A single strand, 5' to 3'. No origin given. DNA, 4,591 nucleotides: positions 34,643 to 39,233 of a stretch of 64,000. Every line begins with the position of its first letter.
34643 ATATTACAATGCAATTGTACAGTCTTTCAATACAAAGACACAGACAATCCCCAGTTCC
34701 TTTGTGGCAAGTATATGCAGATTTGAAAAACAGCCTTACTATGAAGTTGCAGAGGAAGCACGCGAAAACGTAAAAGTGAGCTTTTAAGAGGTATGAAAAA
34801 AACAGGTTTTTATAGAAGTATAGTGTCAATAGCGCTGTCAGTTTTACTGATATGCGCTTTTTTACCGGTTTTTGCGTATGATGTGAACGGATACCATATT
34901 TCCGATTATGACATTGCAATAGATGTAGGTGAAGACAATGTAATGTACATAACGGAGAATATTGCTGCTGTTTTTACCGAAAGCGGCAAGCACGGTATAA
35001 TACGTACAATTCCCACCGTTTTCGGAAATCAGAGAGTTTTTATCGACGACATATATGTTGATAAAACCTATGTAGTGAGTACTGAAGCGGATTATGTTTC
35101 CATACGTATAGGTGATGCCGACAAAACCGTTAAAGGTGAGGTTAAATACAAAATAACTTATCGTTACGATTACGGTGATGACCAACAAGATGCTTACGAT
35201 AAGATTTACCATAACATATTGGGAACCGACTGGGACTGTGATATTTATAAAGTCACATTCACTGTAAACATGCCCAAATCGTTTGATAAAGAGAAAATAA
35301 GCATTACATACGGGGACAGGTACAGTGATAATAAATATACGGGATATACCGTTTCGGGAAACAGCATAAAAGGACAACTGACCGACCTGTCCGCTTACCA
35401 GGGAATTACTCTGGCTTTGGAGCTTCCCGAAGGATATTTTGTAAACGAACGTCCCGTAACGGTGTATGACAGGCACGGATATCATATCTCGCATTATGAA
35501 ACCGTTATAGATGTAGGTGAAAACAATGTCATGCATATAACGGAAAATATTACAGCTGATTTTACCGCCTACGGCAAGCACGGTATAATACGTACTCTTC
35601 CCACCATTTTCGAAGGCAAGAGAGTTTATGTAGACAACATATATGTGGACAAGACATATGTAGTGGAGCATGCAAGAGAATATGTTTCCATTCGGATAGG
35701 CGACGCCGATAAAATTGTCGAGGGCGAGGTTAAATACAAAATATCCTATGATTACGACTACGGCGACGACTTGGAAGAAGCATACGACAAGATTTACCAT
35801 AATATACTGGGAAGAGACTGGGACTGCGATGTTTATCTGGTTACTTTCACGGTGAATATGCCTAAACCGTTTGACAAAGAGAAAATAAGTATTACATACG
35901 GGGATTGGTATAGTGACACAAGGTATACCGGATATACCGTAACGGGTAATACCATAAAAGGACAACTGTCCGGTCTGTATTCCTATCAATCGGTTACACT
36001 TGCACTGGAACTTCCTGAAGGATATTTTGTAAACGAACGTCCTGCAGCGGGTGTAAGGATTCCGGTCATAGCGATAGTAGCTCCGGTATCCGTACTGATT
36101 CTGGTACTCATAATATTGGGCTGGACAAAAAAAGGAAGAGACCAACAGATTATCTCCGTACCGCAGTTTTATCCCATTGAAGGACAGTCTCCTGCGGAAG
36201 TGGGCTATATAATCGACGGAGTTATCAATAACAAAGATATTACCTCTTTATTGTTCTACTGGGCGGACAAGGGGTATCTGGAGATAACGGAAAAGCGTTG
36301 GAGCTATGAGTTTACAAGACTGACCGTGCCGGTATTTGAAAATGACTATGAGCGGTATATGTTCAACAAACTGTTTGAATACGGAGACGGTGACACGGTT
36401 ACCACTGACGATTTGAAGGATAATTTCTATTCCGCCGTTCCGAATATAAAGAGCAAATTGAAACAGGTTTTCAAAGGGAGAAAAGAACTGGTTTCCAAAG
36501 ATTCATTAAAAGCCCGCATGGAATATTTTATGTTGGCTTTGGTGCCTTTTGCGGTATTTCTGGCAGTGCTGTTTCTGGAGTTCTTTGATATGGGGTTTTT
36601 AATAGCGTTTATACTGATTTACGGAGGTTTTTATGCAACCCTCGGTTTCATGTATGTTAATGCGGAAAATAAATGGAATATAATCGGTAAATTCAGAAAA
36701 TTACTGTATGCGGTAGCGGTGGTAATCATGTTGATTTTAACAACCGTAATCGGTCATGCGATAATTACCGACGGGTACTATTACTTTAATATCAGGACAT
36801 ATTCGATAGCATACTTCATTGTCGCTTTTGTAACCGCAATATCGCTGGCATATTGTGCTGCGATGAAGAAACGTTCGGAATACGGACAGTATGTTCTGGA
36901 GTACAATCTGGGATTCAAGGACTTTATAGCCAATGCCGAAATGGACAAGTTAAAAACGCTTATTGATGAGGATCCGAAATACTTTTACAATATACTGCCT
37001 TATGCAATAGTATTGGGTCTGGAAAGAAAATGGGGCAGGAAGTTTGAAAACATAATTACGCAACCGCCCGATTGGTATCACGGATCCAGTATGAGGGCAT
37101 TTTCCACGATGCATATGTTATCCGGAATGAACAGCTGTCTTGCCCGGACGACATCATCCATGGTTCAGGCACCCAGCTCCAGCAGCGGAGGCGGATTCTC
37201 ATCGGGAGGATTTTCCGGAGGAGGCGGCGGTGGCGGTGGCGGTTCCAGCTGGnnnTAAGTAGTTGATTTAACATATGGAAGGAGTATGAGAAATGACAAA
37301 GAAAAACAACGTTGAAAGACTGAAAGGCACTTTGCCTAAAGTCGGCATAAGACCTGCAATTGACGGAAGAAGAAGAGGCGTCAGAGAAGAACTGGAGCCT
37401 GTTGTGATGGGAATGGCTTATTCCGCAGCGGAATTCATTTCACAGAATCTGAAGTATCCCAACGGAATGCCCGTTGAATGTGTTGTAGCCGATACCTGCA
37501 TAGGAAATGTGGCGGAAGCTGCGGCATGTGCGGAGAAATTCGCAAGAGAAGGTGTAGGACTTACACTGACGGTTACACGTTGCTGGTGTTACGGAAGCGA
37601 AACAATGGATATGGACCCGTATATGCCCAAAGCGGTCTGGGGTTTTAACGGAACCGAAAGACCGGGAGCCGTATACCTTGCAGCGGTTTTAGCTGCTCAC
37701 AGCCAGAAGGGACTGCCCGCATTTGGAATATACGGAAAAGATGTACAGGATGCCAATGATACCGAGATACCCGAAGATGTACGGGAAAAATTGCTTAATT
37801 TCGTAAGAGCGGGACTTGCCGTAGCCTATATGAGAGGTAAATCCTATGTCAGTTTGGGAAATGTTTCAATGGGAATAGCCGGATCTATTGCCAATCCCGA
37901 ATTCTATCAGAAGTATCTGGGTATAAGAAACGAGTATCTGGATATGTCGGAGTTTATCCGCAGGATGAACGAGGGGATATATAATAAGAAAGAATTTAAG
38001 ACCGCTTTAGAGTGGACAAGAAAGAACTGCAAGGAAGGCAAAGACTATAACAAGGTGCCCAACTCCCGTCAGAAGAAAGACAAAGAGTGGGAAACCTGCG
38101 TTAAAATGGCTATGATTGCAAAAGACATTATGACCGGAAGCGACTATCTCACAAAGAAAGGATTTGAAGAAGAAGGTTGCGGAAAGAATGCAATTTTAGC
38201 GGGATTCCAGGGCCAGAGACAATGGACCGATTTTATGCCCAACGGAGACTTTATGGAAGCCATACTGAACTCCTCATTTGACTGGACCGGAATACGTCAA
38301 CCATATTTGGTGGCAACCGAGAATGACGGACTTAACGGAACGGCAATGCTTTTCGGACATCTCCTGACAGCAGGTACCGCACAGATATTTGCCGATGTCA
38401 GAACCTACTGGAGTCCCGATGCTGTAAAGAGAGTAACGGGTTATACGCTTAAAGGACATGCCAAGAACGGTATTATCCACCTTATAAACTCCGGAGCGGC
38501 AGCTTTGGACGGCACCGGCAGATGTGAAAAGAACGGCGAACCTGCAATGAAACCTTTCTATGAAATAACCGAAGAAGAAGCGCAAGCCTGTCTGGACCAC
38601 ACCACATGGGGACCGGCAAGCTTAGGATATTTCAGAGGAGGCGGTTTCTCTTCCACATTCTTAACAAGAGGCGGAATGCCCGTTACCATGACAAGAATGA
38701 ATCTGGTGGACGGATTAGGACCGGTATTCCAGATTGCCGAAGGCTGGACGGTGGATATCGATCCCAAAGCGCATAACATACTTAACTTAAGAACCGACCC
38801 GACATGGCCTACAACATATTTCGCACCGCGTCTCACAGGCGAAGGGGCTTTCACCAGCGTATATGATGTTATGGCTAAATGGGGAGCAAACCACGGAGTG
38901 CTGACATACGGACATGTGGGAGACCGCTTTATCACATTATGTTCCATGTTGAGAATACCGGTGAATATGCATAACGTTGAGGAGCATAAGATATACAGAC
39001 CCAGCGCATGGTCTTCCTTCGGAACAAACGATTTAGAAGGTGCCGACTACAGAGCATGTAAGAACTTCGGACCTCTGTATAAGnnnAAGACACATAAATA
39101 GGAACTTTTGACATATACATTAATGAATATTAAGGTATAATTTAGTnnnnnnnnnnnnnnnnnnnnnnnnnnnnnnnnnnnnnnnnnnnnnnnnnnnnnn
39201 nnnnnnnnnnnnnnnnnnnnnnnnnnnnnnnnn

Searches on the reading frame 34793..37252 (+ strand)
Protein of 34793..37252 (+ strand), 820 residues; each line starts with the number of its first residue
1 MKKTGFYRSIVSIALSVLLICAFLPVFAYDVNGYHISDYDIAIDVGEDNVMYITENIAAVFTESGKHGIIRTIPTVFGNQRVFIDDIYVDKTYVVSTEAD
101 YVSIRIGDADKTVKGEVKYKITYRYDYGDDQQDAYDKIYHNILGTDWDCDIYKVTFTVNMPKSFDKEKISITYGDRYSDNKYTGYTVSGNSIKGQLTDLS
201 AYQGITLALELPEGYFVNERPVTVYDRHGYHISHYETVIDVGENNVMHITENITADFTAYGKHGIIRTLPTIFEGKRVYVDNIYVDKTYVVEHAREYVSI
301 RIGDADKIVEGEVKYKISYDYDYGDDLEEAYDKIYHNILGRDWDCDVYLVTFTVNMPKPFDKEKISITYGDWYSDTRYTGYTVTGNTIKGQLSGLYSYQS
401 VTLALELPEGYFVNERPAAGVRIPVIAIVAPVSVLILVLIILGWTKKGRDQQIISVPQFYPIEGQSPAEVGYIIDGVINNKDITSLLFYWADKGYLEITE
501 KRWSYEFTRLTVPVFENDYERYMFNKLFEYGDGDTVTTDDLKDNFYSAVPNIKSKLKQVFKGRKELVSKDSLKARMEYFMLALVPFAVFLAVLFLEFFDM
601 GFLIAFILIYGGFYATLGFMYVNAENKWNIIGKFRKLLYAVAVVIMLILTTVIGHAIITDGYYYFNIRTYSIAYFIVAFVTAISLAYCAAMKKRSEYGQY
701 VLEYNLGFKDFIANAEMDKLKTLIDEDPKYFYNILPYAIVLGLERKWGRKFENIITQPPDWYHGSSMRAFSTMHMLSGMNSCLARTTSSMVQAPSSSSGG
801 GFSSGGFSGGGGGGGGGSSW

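Call 26: search_protein_families(library=pfam, proteins=[window:34793-37252:+], max_evalue=0.001)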
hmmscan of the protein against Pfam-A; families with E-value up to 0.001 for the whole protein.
window:34793-37252:+ (820 aa): 2 families
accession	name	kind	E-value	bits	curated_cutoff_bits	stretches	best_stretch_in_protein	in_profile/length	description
PF09972.14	DUF2207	-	1.4e-36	126.8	24.4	2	36-208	2-169/172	Predicted membrane protein (DUF2207) N-terminal domain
PF20990.2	DUF2207_C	-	1.7e-27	97.1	33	1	458-751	3-247/247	Predicted membrane protein (DUF2207) C-terminal domain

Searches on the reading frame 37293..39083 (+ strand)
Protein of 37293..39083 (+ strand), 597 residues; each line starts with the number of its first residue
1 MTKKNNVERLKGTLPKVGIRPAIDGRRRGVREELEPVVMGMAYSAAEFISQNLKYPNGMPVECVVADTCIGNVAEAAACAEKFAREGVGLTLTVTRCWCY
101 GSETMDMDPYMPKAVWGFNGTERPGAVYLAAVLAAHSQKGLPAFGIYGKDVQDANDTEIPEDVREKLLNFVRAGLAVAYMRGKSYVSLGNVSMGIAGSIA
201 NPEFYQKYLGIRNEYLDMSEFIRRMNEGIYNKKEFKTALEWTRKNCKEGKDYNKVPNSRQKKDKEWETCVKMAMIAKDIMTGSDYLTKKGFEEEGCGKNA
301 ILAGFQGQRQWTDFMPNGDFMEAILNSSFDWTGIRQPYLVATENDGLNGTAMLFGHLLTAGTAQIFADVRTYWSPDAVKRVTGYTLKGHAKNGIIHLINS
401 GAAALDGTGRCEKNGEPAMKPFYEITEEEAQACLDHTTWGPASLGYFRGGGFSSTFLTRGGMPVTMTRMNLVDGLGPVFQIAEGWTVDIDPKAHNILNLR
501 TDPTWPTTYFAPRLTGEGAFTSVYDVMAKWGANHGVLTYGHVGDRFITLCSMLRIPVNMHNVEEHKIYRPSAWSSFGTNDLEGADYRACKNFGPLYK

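Call 26: search_protein_families(library=pfam, proteins=[window:37293-39083:+], max_evalue=0.001)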
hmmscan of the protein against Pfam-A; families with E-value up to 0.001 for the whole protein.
window:37293-39083:+ (597 aa): 3 families
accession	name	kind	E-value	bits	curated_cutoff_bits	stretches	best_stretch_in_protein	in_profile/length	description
PF07882.17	Fucose_iso_N2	-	8.4e-86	286.6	22.3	1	183-359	1-179/180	L-fucose isomerase, second N-terminal domain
PF07881.17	Fucose_iso_N1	-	7.6e-80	267.1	28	1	15-182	2-169/169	L-fucose isomerase, first N-terminal domain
PF02952.23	Fucose_iso_C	-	1.4e-45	154.9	29.3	1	397-560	1-143/143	L-fucose isomerase, C-terminal domain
